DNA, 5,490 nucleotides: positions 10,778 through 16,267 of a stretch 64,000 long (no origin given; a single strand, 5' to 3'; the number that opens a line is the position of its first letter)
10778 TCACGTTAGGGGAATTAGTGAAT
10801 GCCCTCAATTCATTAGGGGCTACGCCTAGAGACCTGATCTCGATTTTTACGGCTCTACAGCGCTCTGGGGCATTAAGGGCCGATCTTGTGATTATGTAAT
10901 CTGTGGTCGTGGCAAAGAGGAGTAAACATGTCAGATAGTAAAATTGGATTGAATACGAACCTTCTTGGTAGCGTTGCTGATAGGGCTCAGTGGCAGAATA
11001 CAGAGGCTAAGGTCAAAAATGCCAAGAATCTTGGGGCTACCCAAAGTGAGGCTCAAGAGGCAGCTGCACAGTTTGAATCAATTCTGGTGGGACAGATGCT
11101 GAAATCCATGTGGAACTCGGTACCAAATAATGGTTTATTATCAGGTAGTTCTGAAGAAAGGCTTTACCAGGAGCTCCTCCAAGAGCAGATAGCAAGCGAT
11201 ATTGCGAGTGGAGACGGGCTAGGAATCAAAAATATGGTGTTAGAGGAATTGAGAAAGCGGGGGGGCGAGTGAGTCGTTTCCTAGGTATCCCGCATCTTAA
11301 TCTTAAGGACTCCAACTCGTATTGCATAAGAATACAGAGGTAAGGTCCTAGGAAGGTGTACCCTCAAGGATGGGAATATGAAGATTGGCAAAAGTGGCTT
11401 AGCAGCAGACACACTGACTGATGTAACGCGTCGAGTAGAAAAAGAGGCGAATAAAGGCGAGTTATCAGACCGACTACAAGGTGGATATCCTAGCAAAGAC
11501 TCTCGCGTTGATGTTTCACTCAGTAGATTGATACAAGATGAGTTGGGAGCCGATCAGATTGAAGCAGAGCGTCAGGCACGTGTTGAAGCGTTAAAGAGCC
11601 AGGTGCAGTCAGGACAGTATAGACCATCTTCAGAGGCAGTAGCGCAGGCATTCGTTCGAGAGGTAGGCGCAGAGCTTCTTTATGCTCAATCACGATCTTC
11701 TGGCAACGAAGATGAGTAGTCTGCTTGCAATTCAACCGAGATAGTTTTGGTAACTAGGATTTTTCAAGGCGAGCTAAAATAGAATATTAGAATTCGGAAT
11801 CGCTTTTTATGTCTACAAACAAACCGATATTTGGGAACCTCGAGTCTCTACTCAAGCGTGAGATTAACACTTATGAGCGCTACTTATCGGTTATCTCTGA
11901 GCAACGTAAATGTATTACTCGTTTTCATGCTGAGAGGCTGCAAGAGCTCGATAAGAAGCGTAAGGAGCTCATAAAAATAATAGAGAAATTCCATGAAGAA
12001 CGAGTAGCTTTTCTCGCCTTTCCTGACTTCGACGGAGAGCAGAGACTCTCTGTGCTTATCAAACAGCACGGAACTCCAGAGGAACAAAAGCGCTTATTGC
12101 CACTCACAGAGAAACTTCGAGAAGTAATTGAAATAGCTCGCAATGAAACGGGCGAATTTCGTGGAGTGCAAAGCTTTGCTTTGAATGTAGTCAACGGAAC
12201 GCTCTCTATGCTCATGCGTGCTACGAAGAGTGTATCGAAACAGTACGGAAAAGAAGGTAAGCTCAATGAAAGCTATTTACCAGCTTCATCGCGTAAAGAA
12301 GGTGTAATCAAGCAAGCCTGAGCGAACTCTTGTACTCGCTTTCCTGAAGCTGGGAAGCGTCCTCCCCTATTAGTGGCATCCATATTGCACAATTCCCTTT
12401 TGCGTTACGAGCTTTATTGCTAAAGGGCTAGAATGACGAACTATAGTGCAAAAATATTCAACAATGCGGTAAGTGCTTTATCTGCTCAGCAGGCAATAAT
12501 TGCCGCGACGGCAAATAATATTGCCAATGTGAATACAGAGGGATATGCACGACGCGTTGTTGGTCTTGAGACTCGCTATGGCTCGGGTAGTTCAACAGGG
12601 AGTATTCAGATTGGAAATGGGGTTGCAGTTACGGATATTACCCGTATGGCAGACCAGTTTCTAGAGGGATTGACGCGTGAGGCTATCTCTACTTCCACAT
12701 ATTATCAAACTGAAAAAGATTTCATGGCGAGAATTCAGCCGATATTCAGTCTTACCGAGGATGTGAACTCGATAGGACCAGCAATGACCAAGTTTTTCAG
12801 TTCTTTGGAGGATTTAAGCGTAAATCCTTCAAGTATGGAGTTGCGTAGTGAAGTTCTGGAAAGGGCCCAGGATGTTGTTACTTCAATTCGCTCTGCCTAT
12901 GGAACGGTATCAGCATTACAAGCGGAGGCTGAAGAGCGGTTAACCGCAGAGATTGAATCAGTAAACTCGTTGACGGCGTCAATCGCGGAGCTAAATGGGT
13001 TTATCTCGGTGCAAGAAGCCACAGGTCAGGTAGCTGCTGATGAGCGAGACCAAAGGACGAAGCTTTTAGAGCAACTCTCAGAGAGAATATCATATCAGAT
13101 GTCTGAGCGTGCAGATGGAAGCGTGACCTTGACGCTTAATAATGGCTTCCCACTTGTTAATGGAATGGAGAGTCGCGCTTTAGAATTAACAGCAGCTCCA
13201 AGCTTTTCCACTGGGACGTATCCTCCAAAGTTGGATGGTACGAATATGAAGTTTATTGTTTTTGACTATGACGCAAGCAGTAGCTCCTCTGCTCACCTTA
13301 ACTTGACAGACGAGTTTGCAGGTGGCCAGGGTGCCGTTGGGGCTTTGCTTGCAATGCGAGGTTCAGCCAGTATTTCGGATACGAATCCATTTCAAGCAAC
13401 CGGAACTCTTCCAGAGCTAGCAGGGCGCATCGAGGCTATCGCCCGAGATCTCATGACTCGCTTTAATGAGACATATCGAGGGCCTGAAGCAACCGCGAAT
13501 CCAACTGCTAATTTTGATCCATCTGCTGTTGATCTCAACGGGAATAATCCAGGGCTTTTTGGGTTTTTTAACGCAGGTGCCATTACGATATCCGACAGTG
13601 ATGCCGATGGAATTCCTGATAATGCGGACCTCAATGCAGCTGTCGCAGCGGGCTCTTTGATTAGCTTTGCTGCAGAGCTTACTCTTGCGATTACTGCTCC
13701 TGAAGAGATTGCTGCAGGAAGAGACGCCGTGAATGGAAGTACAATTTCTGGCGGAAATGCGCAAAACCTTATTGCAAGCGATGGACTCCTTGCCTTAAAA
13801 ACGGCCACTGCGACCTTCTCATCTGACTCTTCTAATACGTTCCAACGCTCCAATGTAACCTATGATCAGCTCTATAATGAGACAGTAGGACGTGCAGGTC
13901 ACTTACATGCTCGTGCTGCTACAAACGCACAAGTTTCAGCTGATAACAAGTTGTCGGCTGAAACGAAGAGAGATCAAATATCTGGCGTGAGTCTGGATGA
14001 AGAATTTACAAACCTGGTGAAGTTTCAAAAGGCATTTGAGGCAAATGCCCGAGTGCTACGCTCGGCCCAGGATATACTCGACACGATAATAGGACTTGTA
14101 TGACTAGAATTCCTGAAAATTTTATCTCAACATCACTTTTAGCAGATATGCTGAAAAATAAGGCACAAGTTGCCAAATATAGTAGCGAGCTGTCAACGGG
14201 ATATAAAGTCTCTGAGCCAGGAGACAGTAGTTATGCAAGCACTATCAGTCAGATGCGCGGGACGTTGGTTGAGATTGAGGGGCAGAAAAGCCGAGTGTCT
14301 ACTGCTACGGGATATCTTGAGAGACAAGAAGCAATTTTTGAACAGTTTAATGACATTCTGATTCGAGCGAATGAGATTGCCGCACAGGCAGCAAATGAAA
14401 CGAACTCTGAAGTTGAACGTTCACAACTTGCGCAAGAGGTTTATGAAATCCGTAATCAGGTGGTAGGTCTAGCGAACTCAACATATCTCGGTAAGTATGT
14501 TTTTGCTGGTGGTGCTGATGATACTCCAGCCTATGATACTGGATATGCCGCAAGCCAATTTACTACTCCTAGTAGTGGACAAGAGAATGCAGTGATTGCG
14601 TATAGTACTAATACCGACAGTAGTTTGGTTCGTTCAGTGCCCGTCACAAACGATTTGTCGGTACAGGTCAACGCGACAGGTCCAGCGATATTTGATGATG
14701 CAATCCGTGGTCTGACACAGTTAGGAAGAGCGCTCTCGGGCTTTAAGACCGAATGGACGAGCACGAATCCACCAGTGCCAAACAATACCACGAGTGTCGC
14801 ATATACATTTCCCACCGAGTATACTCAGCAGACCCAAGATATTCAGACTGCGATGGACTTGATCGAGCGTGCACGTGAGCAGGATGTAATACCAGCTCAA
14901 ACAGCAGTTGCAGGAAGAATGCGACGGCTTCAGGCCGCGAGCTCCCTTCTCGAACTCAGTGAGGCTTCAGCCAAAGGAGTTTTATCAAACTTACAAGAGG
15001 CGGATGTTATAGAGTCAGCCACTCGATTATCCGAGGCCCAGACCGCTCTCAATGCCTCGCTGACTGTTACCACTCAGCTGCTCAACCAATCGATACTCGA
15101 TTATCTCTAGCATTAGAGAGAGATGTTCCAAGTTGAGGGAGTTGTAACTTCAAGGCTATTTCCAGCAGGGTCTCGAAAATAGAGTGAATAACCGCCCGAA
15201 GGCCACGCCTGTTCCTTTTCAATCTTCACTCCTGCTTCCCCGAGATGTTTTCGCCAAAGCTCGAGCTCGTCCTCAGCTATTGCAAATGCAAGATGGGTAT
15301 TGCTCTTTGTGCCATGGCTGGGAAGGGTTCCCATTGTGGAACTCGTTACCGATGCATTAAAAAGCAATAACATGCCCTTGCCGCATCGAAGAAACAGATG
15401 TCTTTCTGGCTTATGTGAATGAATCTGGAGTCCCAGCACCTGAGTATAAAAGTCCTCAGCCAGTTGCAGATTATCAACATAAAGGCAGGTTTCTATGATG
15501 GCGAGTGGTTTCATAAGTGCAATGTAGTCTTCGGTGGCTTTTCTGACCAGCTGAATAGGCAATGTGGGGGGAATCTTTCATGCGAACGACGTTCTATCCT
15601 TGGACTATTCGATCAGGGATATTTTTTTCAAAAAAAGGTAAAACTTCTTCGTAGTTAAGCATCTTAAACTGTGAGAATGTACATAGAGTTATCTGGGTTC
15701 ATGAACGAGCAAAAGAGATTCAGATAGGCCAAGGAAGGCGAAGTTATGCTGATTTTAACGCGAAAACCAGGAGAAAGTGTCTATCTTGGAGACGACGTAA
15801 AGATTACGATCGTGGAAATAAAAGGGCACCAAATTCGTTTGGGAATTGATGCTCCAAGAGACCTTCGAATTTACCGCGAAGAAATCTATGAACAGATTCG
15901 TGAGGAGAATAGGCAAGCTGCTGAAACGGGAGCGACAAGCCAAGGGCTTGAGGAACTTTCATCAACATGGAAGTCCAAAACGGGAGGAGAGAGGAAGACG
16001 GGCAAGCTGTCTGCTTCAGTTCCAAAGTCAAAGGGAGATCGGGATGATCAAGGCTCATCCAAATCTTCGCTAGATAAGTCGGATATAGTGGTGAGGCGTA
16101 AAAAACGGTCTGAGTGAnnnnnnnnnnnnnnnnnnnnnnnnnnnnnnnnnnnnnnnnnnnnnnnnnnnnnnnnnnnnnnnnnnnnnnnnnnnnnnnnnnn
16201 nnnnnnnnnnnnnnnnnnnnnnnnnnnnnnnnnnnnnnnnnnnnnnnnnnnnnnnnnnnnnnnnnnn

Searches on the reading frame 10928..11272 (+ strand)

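Call 8: search_protein_families(library=pfam, proteins=[window:10928-11272:+], max_evalue=0.01)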
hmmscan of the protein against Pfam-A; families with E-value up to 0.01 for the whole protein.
window:10928-11272:+ (114 aa): 1 family
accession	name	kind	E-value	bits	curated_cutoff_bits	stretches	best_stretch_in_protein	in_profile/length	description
PF10135.14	Rod-binding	-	4.8e-11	43.5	25.1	1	59-105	1-49/51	Rod binding protein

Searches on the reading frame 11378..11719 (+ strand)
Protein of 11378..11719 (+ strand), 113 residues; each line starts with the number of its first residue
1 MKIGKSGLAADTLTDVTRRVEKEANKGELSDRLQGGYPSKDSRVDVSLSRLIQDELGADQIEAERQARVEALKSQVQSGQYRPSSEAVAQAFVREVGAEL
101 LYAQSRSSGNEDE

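Call 8: search_protein_families(library=pfam, proteins=[window:11378-11719:+], max_evalue=0.01)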
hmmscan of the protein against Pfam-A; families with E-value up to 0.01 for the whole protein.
window:11378-11719:+ (113 aa): 1 family
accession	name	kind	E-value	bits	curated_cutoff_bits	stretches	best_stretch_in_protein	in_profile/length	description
PF04316.19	FlgM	-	9.4e-09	35.8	25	1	47-91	4-52/55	Anti-sigma-28 factor, FlgM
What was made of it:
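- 11378..11719 (+): flgM (anti-sigma-28 factor), a candidate alternative partner of the STAS protein. Pfam FlgM 9.4e-9 (call 8).
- On HsbR-HsbA-FlgM system: flgM is present at 11378-11719 (call 8).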

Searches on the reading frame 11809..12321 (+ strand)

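Call 8: search_protein_families(library=pfam, proteins=[window:11809-12321:+], max_evalue=0.01)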
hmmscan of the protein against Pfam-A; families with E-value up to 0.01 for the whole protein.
window:11809-12321:+ (170 aa): 2 families
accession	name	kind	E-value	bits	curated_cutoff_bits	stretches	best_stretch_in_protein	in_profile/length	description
PF05130.17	FlgN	-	1.4e-13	52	30.5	1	10-153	5-146/147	FlgN protein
PF06034.16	DUF919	-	0.0007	19.8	21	1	36-71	22-57/62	Nucleopolyhedrovirus protein of unknown function (DUF919)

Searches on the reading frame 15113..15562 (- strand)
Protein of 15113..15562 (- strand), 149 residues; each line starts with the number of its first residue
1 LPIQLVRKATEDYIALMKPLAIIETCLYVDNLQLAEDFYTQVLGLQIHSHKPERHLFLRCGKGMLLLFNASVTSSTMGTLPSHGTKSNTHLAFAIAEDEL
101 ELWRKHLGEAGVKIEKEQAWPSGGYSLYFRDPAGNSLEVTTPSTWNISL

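Call 3: search_protein_families(library=pfam, proteins=[window:15113-15562:-], max_evalue=0.1)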
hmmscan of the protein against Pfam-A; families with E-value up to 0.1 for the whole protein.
window:15113-15562:- (149 aa): 4 families
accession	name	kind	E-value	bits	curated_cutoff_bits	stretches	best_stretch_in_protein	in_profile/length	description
PF00903.31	Glyoxalase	-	5.7e-15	56.2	20.6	1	25-139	5-121/121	Glyoxalase/Bleomycin resistance protein/Dioxygenase superfamily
PF18029.7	Glyoxalase_6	-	3.3e-06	28.1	23.6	1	26-139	3-105/106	Glyoxalase-like domain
PF12681.13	Glyoxalase_2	-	0.0062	16.9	30.1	1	26-141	5-115/118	Glyoxalase-like domain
PF22677.2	Ble-like_N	-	0.029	14.6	24.5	1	26-49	6-29/41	Bleomycin resistance protein-like N-terminal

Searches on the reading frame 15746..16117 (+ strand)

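Call 3: search_protein_families(library=pfam, proteins=[window:15746-16117:+], max_evalue=0.1)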
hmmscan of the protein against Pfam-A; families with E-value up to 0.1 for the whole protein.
window:15746-16117:+ (123 aa): 1 family
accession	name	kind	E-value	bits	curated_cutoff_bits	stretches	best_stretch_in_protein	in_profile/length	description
PF02599.21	CsrA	-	2.1e-25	88.9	27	1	1-53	1-53/53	Global regulator protein family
